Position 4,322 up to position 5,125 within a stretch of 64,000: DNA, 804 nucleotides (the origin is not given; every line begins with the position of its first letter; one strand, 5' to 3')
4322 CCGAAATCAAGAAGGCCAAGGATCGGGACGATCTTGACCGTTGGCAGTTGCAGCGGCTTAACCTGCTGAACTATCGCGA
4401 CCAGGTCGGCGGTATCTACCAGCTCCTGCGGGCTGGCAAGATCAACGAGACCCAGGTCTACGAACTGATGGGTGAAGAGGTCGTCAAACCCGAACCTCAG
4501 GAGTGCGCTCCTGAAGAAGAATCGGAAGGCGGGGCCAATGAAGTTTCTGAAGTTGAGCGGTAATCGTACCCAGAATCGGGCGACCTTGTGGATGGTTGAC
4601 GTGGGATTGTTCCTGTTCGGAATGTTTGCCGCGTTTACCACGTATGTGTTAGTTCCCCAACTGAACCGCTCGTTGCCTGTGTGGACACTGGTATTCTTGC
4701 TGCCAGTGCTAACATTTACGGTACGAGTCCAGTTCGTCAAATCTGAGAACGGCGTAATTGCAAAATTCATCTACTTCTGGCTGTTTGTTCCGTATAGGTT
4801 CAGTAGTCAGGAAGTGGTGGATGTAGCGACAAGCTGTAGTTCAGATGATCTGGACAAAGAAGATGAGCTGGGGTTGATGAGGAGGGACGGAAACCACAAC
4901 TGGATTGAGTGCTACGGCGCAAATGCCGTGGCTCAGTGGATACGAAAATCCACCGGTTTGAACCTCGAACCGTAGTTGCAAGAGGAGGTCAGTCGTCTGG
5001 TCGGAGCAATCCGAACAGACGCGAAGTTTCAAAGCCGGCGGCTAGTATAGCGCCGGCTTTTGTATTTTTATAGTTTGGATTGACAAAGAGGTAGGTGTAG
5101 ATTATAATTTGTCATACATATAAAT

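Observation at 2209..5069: High-GC island next to tRNA-Leu encoding a glycine-zipper, coiled-coil 784-aa protein plus a small 2-TM protein: candidate membrane-inserting toxin or effector with immunity partner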

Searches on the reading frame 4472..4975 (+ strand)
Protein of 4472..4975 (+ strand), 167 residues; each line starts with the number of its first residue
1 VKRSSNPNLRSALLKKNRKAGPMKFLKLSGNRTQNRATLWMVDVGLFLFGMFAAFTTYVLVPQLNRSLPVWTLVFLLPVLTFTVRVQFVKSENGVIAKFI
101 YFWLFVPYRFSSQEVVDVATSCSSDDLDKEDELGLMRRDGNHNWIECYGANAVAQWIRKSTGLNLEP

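Call 4: search_protein_families(library=pfam, proteins=[window:4472-4975:+], max_evalue=1)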
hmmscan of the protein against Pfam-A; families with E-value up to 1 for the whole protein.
window:4472-4975:+ (167 aa): 0 families

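Call 44: search_protein_families(library=pfam, proteins=[window:4538-4975:+], max_evalue=5)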
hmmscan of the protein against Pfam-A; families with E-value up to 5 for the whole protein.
window:4538-4975:+ (145 aa): 0 families

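Call 56: search_protein_families(library=padloc, proteins=[window:4538-4975:+], max_evalue=1)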
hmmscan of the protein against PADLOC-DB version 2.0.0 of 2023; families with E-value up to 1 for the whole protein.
window:4538-4975:+ (145 aa): 0 families

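Call 57: search_protein_families(library=ncbifam, proteins=[window:4538-4975:+], max_evalue=1)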
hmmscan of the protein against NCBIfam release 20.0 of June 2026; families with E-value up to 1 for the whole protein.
window:4538-4975:+ (145 aa): 0 families

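Call 77: find_homologous_proteins(query=A7, max_evalue=0.001)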
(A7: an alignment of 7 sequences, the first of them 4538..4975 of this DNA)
Query A7 (7 sequences) (145 aa, profile of the alignment): 7 proteins with E <= 0.001 among 8000 candidates.
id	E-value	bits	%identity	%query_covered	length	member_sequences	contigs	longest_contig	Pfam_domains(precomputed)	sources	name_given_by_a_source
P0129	4.5e-43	164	27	91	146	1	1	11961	-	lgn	-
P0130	1.0e-42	163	26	90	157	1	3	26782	-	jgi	jgi:hypothetical protein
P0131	2.1e-39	153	25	91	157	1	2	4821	-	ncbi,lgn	-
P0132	2.4e-37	146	25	91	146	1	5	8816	-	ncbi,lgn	-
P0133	8.6e-35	138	26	77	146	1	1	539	-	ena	-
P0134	1.0e-32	131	99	68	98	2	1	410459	-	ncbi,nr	ncbi:MAG: hypothetical protein HYT15_01045 [Candidatus Magasanikbacteria bacterium]|nr:hypothetical 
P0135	1.7e-32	130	28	86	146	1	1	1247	-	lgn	-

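Call 80: find_encoding_contigs(protein=P0132, flank=10000, max_places=3)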
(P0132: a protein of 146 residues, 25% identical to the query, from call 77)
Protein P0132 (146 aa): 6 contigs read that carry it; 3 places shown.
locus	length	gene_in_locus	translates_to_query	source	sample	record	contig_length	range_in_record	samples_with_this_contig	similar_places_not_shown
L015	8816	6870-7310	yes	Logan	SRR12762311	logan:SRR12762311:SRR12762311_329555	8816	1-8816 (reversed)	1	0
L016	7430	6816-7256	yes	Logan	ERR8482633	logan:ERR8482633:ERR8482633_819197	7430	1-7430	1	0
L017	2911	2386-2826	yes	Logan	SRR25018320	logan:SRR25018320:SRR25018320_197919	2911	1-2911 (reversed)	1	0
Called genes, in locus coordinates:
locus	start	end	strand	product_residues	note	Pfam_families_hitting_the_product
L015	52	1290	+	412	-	PF01566:Nramp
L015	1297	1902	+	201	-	PF11967:RecO_N, PF02565:RecO_C (weak)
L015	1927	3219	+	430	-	PF01336:tRNA_anti-codon, PF00152:tRNA-synt_2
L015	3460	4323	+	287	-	-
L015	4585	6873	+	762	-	-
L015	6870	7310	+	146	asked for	-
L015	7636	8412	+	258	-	PF00142:Fer4_NifH, PF01656:CbiA, PF02374:ArsA_ATPase (weak), PF06564:CBP_BcsQ, PF09140:MipZ (weak), PF10609:ParA, PF13614:AAA_31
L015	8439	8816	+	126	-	?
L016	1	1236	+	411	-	?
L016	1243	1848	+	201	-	PF11967:RecO_N, PF02565:RecO_C (weak)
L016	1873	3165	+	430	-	PF01336:tRNA_anti-codon, PF00152:tRNA-synt_2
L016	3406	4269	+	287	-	-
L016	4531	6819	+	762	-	-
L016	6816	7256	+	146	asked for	-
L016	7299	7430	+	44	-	?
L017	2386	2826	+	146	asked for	-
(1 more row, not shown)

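Call 81: search_protein_families(library=pfam, proteins=[L015:3460-4323:+], max_evalue=0.01)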
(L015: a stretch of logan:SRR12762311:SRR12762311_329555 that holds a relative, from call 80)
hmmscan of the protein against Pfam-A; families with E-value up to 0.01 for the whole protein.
L015:3460-4323:+ (287 aa): 0 families

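Call 85: predict_structure(alignment_id=A8)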
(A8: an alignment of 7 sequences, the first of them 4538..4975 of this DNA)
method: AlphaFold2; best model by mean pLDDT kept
length: 145 residues; sequences in the alignment: 7
mean_pLDDT: 71.8   pTM: 0.58
mean pLDDT of the five models: 71.8, 71.0, 69.8, 68.4, 67.8
residues with pLDDT >= 90: 0; 70-90: 89; 50-70: 51; < 50: 5
segments of 3 or more residues with pLDDT < 50: 1-3
pLDDT, mean of each block of 10 residues (from residue 1): 49 70 71 73 62 61 79 81 75 82 59 82 78 82 72
secondary structure, 60 per line:
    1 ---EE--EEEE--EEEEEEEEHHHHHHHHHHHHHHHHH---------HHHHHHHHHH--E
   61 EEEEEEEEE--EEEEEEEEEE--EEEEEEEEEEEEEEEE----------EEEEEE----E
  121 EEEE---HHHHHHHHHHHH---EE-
elements in order: E8-11 E14-21 H22-38 H48-57 E60-69 E72-81 E84-99 E110-115 E120-124 H128-139

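Call 87: fold_search(model_id=the predicted structure, library=pdb)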
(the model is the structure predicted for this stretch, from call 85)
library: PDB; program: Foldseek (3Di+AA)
matches with E <= 10: 707; with E <= 0.001: 0
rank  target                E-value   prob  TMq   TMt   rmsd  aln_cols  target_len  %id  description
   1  8kei_D                1.2e-03  1.00  0.49  0.44   6.8       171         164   16  Cryo-EM structure of NADPH oxidase 2 in complex with p22phox and EROS (released 2024-05-22)
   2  5l65_K                2.8e-02  0.63  0.25  0.18  16.7       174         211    8  Yeast 20S proteasome with mouse beta5i (1-138) and mouse beta6 (97-111; 118-133) in complex with carfilzomib (released 2016-11-09)
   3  3sdi_R                2.8e-02  0.54  0.24  0.18  14.8       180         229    7  Structure of yeast 20S open-gate proteasome with Compound 20 (released 2012-06-13)
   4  6qm7_E                3.5e-02  0.60  0.26  0.18  16.2       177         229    9  Leishmania tarentolae proteasome 20S subunit complexed with GSK3494245 (released 2019-04-17)
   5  3sdk_D                3.7e-02  0.57  0.26  0.18  16.1       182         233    9  Structure of yeast 20S open-gate proteasome with Compound 34 (released 2012-06-13)
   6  7ls5_S                4.0e-02  0.54  0.25  0.18  16.2       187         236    8  Cryo-EM structure of the Pre3-1 20S proteasome core particle (released 2021-04-14)
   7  6utf_A                4.0e-02  0.51  0.25  0.17  16.6       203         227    8  Allosteric coupling between alpha-rings of the 20S proteasome, archaea 20S proteasome singly capped with a PAN complex (released 2020-09-09)
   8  6wjn_K                4.0e-02  0.44  0.23  0.17  15.0       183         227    8  SD-like state of human 26S Proteasome with non-cleavable M1-linked hexaubiquitin and E3 ubiquitin ligase E6AP/UBE3A (released 2020-08-05)
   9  8adn_J                4.2e-02  0.57  0.25  0.20  16.4       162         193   10  Vairimorpha necatrix 20S proteasome from spores (released 2022-11-23)
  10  3sdi_D                4.2e-02  0.54  0.26  0.19  16.1       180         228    9  Structure of yeast 20S open-gate proteasome with Compound 20 (released 2012-06-13)
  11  9f9p_I                4.4e-02  0.44  0.23  0.17  17.3       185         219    9  CryoEM structure of recombinant Trypanosoma cruzi apo proteasome 20S subunit (released 2024-12-25)
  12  7qve_C                5.0e-02  0.54  0.24  0.17  16.2       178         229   10  Spinach 20S proteasome (released 2022-05-25)
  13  1g0u_D                5.0e-02  0.41  0.24  0.17  16.1       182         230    8  A GATED CHANNEL INTO THE PROTEASOME CORE PARTICLE (released 2000-11-06)
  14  3u12_A                5.3e-02  0.98  0.36  0.47   4.7        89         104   15  The pleckstrin homology (PH) domain of USP37 (released 2011-11-09)
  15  3oeu_R                5.3e-02  0.44  0.24  0.17  16.3       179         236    8  Structure of yeast 20S open-gate proteasome with Compound 24 (released 2011-07-20)
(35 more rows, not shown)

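Call 104: search_protein_families(library=phrogs, proteins=[window:4538-4975:+, L015:3460-4323:+], max_evalue=0.1)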
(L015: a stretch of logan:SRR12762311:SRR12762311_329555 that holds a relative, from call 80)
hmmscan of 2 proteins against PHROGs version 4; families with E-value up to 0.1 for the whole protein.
window:4538-4975:+ (145 aa): 1 family
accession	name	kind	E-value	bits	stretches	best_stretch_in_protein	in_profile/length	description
phrog_15450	-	unknown function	0.065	14.9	1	65-117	27-79/102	-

L015:3460-4323:+ (287 aa): 0 families
